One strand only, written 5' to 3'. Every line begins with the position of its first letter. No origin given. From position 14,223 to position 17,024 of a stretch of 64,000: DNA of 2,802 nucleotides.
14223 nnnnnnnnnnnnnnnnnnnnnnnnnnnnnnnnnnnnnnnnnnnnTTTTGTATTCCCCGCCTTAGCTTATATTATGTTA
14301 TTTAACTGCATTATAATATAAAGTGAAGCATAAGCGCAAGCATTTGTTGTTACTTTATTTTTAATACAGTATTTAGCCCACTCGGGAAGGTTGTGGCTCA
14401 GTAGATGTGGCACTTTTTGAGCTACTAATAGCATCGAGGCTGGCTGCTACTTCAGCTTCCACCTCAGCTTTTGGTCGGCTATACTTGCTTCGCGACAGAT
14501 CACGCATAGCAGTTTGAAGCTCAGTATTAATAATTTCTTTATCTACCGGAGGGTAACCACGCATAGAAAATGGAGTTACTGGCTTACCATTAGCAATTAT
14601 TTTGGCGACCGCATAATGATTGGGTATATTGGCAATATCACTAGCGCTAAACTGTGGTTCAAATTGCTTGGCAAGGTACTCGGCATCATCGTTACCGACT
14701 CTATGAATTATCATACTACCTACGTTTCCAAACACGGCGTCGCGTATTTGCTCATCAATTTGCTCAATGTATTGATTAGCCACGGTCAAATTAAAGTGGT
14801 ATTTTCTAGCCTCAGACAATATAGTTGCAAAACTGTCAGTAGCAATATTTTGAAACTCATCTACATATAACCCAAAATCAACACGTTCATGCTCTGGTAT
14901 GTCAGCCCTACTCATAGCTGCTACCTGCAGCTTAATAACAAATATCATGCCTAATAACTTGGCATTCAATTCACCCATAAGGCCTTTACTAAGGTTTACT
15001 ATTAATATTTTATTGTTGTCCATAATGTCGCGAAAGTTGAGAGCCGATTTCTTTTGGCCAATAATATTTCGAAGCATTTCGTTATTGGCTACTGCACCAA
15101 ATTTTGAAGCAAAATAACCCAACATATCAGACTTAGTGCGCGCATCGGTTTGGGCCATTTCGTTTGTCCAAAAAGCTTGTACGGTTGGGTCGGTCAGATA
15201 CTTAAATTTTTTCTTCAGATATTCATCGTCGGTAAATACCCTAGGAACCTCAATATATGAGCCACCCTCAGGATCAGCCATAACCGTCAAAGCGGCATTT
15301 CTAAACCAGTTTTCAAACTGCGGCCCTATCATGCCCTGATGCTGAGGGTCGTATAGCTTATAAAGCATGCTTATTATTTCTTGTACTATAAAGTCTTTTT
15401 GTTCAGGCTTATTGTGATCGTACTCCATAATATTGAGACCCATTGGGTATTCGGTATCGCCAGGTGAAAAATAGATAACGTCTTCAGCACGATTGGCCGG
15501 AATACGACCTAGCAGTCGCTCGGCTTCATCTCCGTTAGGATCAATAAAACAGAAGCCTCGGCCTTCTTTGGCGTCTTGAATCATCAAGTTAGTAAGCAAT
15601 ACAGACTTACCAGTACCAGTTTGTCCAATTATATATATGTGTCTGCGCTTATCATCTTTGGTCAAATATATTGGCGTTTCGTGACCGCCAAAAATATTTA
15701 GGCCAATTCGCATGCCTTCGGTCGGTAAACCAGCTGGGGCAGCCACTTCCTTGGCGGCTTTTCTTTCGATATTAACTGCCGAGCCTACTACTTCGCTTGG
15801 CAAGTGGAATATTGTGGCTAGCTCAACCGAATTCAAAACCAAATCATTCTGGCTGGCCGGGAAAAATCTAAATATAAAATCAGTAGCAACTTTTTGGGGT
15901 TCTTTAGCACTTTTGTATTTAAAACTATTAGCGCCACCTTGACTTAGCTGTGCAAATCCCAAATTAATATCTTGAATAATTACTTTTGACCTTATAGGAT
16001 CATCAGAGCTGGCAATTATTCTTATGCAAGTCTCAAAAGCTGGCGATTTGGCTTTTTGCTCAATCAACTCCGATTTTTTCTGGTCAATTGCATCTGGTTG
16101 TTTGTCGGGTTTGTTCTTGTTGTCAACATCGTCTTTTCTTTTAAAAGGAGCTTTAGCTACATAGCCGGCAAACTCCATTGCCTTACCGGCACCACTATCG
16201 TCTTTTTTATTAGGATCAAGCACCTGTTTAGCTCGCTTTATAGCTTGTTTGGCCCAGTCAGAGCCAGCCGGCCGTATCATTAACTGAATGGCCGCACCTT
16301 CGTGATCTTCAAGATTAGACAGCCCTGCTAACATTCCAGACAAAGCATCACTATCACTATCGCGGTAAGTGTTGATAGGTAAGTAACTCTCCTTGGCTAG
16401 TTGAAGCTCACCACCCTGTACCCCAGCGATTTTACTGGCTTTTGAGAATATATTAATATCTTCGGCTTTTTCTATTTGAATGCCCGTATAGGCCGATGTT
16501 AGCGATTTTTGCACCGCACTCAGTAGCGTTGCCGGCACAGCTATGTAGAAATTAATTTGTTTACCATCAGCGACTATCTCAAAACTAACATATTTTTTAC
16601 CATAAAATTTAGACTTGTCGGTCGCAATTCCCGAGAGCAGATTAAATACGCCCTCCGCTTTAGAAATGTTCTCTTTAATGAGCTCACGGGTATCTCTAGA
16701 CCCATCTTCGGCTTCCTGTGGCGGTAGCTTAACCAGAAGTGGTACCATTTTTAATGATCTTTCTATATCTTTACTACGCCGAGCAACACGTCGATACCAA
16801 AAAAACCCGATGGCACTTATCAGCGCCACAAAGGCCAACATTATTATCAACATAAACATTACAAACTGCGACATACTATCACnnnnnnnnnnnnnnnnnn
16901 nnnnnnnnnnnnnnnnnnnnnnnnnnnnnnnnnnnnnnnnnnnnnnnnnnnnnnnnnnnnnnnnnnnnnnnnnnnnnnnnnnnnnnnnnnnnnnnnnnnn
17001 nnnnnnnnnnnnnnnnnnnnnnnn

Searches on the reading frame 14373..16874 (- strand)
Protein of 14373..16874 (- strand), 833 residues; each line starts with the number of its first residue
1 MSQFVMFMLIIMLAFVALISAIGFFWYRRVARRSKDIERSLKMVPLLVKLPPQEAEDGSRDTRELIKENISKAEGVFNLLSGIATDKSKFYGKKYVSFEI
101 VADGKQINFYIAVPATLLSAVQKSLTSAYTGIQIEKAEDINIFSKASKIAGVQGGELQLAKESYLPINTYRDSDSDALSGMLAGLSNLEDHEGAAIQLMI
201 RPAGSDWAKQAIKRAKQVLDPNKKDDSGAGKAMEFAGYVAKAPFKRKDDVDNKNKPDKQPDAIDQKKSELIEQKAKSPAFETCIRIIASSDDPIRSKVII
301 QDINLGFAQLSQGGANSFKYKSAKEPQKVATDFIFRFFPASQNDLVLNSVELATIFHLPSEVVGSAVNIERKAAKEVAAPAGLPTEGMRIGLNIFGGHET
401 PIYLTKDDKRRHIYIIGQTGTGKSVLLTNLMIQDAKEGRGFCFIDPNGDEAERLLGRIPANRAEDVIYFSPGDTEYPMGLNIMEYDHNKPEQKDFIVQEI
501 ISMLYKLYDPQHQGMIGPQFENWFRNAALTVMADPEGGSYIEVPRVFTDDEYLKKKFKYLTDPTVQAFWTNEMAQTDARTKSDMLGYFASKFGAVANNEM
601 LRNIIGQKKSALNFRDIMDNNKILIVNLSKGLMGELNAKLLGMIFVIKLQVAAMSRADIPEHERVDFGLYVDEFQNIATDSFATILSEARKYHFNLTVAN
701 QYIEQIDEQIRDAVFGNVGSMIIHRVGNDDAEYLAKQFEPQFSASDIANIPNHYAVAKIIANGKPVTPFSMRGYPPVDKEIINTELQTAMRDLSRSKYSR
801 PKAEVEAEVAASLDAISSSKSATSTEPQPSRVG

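Call 68: search_protein_families(library=pfam, proteins=[window:14373-16874:-], max_evalue=0.001)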
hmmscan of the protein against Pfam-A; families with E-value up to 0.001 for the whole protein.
window:14373-16874:- (833 aa): 4 families
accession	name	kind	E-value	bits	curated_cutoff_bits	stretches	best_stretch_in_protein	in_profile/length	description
PF01935.23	DUF87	-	5.4e-05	23.8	23.2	1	396-506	8-103/220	Helicase HerA, central domain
PF13401.12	AAA_22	-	0.00012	22.9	27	0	409-450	4-45/130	AAA domain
PF12696.13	TraG-D_C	-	0.00012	22.4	22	1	668-737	3-78/126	TraM recognition site of TraD and TraG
PF10412.15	TrwB_AAD_bind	-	0.00065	19.1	20.5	0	404-449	9-54/387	Type IV secretion-system coupling protein DNA-binding domain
